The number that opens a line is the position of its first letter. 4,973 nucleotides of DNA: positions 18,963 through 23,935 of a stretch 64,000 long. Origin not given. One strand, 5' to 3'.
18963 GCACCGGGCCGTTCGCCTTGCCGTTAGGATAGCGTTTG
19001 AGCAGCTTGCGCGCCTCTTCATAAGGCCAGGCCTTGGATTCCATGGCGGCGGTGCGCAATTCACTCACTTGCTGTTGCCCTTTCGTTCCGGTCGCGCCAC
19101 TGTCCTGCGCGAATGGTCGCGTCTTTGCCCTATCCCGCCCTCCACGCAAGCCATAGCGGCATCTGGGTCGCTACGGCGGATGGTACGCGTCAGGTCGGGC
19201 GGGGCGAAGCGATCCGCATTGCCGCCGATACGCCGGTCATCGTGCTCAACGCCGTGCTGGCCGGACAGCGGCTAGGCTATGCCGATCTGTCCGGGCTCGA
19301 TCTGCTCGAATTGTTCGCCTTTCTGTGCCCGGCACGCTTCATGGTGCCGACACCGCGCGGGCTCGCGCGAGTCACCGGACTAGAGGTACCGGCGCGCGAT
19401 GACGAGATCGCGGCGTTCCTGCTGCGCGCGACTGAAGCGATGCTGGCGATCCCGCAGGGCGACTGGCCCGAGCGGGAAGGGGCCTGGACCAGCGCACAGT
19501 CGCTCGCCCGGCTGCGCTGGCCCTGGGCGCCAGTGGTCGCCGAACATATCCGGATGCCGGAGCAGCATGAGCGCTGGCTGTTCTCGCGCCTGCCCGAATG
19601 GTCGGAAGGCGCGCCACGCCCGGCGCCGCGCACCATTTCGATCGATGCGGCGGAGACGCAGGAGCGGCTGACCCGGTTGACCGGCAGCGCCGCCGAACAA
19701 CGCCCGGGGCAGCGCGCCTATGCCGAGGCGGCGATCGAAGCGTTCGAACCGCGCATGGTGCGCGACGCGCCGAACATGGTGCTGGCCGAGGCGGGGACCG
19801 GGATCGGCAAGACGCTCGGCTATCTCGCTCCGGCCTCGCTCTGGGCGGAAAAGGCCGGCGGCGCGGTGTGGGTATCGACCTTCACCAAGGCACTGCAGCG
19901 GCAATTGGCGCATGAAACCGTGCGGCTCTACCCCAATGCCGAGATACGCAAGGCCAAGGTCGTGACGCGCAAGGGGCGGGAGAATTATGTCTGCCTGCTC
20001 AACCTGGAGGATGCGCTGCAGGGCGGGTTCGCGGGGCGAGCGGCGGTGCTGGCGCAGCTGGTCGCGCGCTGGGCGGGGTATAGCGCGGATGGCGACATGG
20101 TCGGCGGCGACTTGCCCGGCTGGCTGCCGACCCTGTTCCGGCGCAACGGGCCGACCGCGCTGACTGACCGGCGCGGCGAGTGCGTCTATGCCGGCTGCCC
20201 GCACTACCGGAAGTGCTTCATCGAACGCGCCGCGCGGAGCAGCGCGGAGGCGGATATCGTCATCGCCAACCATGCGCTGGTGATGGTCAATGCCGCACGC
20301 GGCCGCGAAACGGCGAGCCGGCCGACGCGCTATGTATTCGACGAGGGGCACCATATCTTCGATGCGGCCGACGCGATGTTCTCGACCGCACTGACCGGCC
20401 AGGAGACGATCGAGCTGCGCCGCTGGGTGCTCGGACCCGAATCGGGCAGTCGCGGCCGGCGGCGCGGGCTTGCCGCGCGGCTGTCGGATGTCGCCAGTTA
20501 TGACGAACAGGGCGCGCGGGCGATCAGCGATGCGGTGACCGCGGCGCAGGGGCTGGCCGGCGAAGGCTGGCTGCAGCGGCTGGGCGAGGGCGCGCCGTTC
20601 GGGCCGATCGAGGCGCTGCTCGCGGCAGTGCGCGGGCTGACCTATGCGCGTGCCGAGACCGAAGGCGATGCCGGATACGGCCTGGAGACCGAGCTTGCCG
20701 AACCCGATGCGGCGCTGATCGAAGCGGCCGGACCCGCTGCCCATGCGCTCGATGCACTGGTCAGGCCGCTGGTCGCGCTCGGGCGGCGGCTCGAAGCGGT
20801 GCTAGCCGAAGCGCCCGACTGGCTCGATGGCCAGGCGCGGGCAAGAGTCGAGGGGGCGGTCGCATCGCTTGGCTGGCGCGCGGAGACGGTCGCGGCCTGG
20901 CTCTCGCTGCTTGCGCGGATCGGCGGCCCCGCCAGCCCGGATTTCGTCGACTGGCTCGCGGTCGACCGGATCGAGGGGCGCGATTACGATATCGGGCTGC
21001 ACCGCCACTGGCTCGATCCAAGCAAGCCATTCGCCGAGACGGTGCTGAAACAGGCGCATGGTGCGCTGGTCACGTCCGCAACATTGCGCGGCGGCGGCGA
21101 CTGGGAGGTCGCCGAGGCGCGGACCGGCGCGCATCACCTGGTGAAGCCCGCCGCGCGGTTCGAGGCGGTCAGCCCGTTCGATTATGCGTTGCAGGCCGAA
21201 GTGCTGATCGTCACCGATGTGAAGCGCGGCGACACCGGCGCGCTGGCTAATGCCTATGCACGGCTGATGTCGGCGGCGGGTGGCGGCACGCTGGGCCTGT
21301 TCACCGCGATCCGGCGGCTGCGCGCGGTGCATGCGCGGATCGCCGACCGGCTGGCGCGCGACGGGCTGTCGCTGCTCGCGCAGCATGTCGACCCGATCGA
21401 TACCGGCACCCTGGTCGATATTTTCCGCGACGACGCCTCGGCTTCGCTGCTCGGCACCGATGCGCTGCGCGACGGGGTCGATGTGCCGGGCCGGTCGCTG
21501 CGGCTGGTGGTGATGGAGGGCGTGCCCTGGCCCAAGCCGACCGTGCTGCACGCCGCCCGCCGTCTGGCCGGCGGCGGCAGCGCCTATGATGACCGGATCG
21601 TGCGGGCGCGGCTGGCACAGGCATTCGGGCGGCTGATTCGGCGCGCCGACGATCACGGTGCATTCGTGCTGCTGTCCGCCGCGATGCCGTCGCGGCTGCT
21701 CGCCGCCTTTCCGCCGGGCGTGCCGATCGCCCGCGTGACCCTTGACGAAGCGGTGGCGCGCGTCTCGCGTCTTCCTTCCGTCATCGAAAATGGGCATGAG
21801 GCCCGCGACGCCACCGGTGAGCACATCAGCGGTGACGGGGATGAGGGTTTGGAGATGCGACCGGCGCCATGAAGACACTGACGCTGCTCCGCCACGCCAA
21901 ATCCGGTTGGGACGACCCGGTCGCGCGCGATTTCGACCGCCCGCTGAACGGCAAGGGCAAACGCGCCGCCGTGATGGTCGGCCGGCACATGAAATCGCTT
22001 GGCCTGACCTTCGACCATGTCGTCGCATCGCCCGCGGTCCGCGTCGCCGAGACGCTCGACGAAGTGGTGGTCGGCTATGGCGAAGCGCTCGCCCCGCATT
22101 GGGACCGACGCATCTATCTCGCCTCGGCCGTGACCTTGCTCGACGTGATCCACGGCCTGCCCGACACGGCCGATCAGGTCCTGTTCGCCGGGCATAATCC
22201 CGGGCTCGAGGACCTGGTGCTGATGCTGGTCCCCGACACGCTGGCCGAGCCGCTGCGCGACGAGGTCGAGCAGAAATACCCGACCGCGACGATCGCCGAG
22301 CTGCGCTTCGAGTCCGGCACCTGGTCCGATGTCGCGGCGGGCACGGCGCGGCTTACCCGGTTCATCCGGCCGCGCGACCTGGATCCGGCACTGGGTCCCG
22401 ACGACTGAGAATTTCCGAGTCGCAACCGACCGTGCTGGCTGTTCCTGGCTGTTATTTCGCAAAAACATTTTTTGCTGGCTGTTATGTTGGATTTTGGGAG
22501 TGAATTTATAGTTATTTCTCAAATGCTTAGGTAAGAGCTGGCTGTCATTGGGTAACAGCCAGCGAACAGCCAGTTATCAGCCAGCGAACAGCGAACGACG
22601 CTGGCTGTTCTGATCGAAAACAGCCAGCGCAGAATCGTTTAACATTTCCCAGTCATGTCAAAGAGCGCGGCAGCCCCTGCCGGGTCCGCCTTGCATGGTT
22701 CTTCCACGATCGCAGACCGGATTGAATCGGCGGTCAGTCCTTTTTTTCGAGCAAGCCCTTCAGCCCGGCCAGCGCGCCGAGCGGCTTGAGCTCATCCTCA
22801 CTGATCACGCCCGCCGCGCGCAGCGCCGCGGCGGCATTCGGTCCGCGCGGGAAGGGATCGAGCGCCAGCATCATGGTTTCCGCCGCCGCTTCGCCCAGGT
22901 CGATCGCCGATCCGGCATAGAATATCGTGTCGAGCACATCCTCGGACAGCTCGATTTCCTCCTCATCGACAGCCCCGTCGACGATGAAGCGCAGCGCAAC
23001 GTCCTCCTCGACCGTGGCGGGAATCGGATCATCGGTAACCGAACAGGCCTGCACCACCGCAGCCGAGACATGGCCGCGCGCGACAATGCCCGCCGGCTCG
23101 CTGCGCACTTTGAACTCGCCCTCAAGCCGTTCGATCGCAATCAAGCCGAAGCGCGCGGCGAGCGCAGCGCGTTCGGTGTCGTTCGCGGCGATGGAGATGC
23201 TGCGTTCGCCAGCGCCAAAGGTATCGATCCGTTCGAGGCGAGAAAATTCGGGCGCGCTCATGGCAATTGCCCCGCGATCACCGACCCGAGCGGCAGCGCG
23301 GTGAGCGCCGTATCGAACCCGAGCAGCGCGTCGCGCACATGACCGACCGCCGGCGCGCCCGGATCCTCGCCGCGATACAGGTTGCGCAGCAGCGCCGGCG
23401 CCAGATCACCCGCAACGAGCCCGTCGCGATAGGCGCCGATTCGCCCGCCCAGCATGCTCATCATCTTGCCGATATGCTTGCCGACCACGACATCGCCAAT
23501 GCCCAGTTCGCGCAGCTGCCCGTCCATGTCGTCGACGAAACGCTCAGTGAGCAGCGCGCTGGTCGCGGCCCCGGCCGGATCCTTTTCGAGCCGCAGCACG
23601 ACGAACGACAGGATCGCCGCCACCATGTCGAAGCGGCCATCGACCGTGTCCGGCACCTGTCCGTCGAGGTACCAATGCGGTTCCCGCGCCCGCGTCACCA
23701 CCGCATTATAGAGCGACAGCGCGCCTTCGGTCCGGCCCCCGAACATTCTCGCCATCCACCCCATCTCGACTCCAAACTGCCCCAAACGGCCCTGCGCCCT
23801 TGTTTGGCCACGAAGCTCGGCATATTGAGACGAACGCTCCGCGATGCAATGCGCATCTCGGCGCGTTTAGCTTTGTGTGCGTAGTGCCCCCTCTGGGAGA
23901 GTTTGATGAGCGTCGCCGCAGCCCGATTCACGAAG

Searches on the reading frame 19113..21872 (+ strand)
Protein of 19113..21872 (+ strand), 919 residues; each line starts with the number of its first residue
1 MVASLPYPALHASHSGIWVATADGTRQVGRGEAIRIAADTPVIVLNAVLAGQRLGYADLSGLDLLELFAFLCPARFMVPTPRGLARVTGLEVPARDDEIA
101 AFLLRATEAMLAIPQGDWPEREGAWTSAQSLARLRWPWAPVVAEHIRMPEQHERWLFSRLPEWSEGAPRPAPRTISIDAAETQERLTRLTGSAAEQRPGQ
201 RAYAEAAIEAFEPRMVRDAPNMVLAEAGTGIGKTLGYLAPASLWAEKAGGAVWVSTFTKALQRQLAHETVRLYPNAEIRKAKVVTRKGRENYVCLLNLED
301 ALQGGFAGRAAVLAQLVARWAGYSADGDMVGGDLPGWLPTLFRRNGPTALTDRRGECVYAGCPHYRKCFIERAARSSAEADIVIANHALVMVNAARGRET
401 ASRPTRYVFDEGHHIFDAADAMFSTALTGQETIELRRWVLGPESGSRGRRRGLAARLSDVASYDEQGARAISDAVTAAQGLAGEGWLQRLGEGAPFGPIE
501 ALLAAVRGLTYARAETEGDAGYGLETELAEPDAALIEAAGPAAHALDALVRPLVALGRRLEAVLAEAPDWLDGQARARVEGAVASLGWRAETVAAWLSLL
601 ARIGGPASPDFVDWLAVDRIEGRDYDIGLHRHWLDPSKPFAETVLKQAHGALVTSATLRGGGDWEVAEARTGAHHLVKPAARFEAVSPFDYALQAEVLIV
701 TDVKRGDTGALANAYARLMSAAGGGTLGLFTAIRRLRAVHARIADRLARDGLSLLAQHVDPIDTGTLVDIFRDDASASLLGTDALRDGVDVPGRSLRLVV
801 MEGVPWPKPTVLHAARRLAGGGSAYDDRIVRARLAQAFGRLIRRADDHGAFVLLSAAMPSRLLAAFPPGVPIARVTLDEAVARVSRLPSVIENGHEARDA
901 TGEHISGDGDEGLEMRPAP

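Call 12: search_protein_families(library=pfam, proteins=[window:19113-21872:+])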
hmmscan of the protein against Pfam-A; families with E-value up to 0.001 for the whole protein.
window:19113-21872:+ (919 aa): 2 families
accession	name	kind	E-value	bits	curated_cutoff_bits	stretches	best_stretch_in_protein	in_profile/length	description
PF13307.12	Helicase_C_2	-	1.3e-18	68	25.3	1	717-854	3-150/170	Helicase C-terminal domain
PF00270.35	DEAD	-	1.4e-05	25.4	26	1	221-286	15-82/167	DEAD/DEAH box helicase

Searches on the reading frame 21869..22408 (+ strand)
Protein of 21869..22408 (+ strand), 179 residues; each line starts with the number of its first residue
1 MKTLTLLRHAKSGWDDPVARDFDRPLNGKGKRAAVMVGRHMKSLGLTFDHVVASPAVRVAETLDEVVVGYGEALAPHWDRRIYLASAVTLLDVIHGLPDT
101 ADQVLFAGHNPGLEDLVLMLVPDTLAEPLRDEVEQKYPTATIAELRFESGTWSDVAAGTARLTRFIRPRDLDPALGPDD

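Call 12: search_protein_families(library=pfam, proteins=[window:21869-22408:+])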
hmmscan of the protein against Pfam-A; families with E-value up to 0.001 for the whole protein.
window:21869-22408:+ (179 aa): 1 family
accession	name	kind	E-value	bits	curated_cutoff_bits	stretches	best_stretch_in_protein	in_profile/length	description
PF00300.27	His_Phos_1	-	2.8e-06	27.6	21.7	1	4-67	1-64/194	Histidine phosphatase superfamily (branch 1)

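Call 13: find_encoding_contigs(protein=window:21869-22408:+, flank=3000, max_places=10)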
Protein window:21869-22408:+ (179 aa): 2 contigs read that carry it; 2 places shown.
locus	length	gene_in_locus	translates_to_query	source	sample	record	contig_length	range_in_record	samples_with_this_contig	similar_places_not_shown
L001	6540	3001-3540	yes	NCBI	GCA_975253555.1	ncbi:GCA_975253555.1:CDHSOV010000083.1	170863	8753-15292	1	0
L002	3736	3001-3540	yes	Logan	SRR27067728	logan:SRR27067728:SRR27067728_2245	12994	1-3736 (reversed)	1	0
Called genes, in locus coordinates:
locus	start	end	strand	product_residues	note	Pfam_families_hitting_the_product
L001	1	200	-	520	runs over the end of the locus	PF01921:tRNA-synt_1f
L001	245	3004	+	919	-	PF00270:DEAD (faint), PF13307:Helicase_C_2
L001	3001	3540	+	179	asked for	PF00300:His_Phos_1 (weak)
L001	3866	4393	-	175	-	PF02620:YceD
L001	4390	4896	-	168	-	PF03981:Ubiq_cyt_C_chap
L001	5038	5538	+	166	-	PF04355:BamE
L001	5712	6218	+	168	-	PF11776:RcnB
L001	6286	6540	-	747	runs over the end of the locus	PF00912:Transgly, PF00905:Transpeptidase, PF06832:BiPBP_C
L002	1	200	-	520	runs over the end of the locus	PF01921:tRNA-synt_1f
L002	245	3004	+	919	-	PF00270:DEAD (faint), PF13307:Helicase_C_2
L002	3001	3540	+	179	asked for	PF00300:His_Phos_1 (weak)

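Call 29: find_homologous_proteins(query=window:21869-22408:+, max_evalue=1e-20)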
Query window:21869-22408:+ (179 aa): 7289 proteins with E <= 1e-20 among 8000 candidates; the best 120 are listed.
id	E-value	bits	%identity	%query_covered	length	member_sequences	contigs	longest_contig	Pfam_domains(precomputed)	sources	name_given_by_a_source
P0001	7.7e-104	363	91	100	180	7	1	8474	PF00300.28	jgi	jgi:phosphohistidine phosphatase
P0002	1.8e-91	323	82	99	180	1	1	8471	PF00300.28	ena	-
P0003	8.3e-89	314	80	99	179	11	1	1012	PF00300.28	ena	-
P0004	2.0e-87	310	80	99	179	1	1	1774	PF00300.28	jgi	jgi:phosphohistidine phosphatase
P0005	1.3e-86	307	78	99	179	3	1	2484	PF00300.28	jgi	jgi:phosphohistidine phosphatase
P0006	2.7e-86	306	78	99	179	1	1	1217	PF00300.28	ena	-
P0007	4.8e-86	305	75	100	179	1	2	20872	PF00300.28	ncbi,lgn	-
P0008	8.4e-86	305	77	99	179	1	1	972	PF00300.28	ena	-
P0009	1.1e-85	304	79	99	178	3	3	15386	PF00300.28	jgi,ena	-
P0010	1.3e-85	304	76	99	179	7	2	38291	PF00300.28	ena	-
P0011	1.7e-85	304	75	99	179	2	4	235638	PF00300.28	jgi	jgi:phosphohistidine phosphatase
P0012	2.0e-85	303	77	99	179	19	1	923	PF00300.28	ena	-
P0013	2.2e-85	303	77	99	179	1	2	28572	PF00300.28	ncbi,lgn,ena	-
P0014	3.3e-85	303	76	99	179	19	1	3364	PF00300.28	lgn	-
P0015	5.2e-85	302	74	99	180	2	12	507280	PF00300.28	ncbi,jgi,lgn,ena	ncbi:MAG: histidine phosphatase family protein [Pseudomonadota bacterium]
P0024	3.1e-84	299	75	99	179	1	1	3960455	PF00300.28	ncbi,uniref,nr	ncbi:phosphohistidine phosphatase [Sphingomonas sp. HMP9]|uniref:SixA phosphatase family protein n=1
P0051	3.3e-82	293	77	99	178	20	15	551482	PF00300.28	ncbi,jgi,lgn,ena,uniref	ncbi:SixA phosphatase family protein [Sphingomonas aurantiaca]|uniref:SixA phosphatase family protei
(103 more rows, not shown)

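Call 30: find_encoding_contigs(protein=P0001, flank=1500, max_places=2)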
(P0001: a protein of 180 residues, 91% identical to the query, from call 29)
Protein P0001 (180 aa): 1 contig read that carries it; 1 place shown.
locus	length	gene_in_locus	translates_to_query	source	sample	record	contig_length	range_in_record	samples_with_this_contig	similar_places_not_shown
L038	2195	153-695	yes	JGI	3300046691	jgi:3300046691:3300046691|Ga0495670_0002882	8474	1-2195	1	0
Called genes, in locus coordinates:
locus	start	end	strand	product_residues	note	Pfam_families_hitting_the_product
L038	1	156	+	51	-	?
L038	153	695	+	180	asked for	PF00300:His_Phos_1 (weak)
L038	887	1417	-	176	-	PF02620:YceD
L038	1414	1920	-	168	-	PF03981:Ubiq_cyt_C_chap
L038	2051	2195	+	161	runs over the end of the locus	PF04355:BamE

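Call 31: find_encoding_contigs(protein=P0002, flank=1500, max_places=2)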
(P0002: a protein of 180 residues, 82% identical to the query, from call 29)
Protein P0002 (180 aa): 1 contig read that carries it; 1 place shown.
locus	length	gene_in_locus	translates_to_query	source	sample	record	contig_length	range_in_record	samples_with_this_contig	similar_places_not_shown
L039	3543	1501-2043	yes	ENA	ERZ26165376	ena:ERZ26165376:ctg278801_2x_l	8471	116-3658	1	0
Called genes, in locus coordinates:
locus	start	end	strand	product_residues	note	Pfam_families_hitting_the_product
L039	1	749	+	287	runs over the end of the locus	?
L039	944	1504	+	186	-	PF13307:Helicase_C_2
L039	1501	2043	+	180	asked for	PF00300:His_Phos_1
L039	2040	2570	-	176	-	PF02620:YceD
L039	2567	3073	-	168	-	PF03981:Ubiq_cyt_C_chap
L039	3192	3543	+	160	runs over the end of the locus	PF04355:BamE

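Call 32: find_encoding_contigs(protein=P0024, flank=1500, max_places=2)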
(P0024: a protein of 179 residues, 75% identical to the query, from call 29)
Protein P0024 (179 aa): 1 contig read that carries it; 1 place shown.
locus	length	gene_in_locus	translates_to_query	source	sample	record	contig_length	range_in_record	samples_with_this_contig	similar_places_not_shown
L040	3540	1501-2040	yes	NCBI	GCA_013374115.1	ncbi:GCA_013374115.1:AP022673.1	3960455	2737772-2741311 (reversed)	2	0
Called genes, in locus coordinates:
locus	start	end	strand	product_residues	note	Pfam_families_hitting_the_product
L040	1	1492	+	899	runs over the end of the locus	PF13307:Helicase_C_2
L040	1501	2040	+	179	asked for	PF00300:His_Phos_1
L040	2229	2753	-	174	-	PF02620:YceD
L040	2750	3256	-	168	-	PF03981:Ubiq_cyt_C_chap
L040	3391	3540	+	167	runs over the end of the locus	PF04355:BamE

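Call 33: find_encoding_contigs(protein=P0051, flank=1500, max_places=2)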
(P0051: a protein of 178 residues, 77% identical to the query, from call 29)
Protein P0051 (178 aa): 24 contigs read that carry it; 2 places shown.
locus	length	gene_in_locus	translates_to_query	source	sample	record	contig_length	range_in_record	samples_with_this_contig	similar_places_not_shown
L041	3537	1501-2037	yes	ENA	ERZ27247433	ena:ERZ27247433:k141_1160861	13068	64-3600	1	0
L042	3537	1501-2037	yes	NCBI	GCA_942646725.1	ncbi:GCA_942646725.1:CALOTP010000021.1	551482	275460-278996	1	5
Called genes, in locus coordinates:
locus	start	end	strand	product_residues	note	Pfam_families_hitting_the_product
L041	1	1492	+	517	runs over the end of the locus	?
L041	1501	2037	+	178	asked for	PF00300:His_Phos_1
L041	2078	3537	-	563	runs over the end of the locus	PF01935:DUF87, PF10412:TrwB_AAD_bind (weak), PF12846:AAA_10 (faint)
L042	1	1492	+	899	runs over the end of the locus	PF13307:Helicase_C_2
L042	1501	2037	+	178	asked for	PF00300:His_Phos_1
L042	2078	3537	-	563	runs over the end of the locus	PF01935:DUF87, PF10412:TrwB_AAD_bind (weak), PF12846:AAA_10 (faint)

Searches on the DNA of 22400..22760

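Call 85: search_rna_families(source=window, start=22400, end=22760, threshold=evalue, max_evalue=10)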
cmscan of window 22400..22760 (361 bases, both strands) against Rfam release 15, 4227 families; matches with E-value up to 10: 5.
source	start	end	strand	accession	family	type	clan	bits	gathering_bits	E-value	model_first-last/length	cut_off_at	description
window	22465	22572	+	RF03692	MIR827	Gene; miRNA;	CL00143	19.1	65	0.49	1-125/125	no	MIR827 microRNA precursor family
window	22472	22565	+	RF00575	SNORD70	Gene; snRNA; snoRNA; CD-box;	-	18.9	50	2.8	1-89/89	no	Small nucleolar RNA SNORD70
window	22595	22635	-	RF00711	mir-449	Gene; miRNA;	CL00087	15.3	60.4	1.8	24-63/86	no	mir-449 microRNA precursor family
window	22427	22534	+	RF02166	PVT1_3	Gene; lncRNA;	-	14.1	45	0.2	1-95/95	no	Pvt1 oncogene conserved region 3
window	22591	22705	-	RF02039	SPRY4-IT1_2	Gene; lncRNA;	-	10.4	40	6.1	1-120/120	no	SPRY4-IT1 conserved region 2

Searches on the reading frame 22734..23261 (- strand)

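Call 12: search_protein_families(library=pfam, proteins=[window:22734-23261:-])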
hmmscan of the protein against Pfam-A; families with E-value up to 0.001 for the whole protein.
window:22734-23261:- (175 aa): 1 family
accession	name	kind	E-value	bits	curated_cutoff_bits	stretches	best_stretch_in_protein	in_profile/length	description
PF02620.22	YceD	-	1.3e-10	41.7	33.2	1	62-144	2-83/119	Large ribosomal RNA subunit accumulation protein YceD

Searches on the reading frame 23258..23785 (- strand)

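Call 12: search_protein_families(library=pfam, proteins=[window:23258-23785:-])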
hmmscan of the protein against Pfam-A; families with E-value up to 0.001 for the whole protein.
window:23258-23785:- (175 aa): 1 family
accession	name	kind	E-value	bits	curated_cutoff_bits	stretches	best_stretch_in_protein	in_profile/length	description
PF03981.17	Ubiq_cyt_C_chap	-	1.8e-21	77.1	21.5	1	43-144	4-108/140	Ubiquinol-cytochrome C chaperone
